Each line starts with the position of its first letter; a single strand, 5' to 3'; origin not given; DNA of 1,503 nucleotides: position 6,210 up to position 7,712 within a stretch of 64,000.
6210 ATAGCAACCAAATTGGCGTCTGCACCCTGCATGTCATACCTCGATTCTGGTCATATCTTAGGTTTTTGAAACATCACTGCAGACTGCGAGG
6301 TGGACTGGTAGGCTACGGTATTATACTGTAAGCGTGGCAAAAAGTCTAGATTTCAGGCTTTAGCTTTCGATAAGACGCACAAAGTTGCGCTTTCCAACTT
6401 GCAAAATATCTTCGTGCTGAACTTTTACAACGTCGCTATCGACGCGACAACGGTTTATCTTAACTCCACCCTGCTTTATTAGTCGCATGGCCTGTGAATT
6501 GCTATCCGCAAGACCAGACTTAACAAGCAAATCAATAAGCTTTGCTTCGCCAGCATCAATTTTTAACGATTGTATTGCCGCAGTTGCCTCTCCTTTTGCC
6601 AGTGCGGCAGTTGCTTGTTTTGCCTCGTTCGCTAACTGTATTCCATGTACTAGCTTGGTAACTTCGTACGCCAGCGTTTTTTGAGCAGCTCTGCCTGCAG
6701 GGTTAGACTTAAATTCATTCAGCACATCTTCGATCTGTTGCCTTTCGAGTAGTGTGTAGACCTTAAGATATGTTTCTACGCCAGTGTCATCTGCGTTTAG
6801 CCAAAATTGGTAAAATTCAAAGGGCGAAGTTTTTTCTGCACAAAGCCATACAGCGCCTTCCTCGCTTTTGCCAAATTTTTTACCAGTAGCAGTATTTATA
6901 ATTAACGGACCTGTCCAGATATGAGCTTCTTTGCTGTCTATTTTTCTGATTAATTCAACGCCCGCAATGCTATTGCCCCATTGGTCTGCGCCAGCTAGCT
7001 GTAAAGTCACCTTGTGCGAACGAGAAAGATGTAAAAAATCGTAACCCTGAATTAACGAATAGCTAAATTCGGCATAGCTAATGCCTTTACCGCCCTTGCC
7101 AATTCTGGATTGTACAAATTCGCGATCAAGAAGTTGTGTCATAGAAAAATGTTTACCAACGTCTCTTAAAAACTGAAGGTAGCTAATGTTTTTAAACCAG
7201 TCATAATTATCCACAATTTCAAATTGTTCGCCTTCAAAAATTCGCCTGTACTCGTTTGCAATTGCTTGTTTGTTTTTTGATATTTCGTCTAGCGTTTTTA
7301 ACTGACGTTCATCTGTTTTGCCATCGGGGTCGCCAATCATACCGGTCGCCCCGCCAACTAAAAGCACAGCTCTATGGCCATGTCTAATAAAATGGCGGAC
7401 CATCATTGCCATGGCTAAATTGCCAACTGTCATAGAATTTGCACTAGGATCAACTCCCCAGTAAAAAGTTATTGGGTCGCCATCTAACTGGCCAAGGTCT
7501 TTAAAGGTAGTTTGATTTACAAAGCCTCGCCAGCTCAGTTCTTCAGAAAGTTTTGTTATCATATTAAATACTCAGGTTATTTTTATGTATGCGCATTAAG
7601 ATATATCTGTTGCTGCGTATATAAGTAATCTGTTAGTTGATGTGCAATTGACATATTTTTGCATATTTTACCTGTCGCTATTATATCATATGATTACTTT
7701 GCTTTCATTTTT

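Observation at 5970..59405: Recurring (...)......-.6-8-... architecture: at least 11 genes look leaderless, including recG, radA and uvrB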

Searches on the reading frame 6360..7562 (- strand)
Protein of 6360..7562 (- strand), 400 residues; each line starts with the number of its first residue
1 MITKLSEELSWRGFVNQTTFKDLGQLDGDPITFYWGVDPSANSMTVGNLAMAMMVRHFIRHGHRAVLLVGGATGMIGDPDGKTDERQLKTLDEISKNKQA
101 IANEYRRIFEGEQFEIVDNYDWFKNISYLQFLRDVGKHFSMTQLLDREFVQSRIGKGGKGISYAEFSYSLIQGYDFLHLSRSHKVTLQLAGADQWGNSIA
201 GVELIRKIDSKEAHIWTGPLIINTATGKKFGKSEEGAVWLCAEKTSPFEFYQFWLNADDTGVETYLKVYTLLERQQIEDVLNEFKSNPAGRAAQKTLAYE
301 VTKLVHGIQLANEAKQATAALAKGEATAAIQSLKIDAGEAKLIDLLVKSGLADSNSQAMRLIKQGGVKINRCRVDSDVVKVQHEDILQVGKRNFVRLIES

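Call 44: search_protein_families(library=pfam, proteins=[window:6360-7562:-], max_evalue=0.1)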
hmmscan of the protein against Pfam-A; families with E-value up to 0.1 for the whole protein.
window:6360-7562:- (400 aa): 6 families
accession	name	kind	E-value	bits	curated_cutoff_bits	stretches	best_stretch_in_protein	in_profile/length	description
PF00579.31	tRNA-synt_1b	-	4.1e-68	230.3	21.1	1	29-321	4-290/292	tRNA synthetases class I (W and Y)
PF22421.1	SYY_C-terminal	-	5.1e-08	33.1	27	1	328-386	7-65/83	Tyrosine--tRNA ligase SYY-like C-terminal domain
PF01479.30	S4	-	2.5e-05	24.3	22.8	1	342-380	3-41/48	S4 domain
PF11090.14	Phage_T7_Gp13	-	0.013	16.3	25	1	102-140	45-82/86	Bacteriophage T7, probable scaffold protein Gp13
PF16714.10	TyrRSs_C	-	0.015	15.5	30.6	1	344-371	25-52/120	Tyrosyl-tRNA synthetase C-terminal domain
PF13480.13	Acetyltransf_6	-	0.022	15.4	22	1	35-73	101-139/143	Acetyltransferase (GNAT) domain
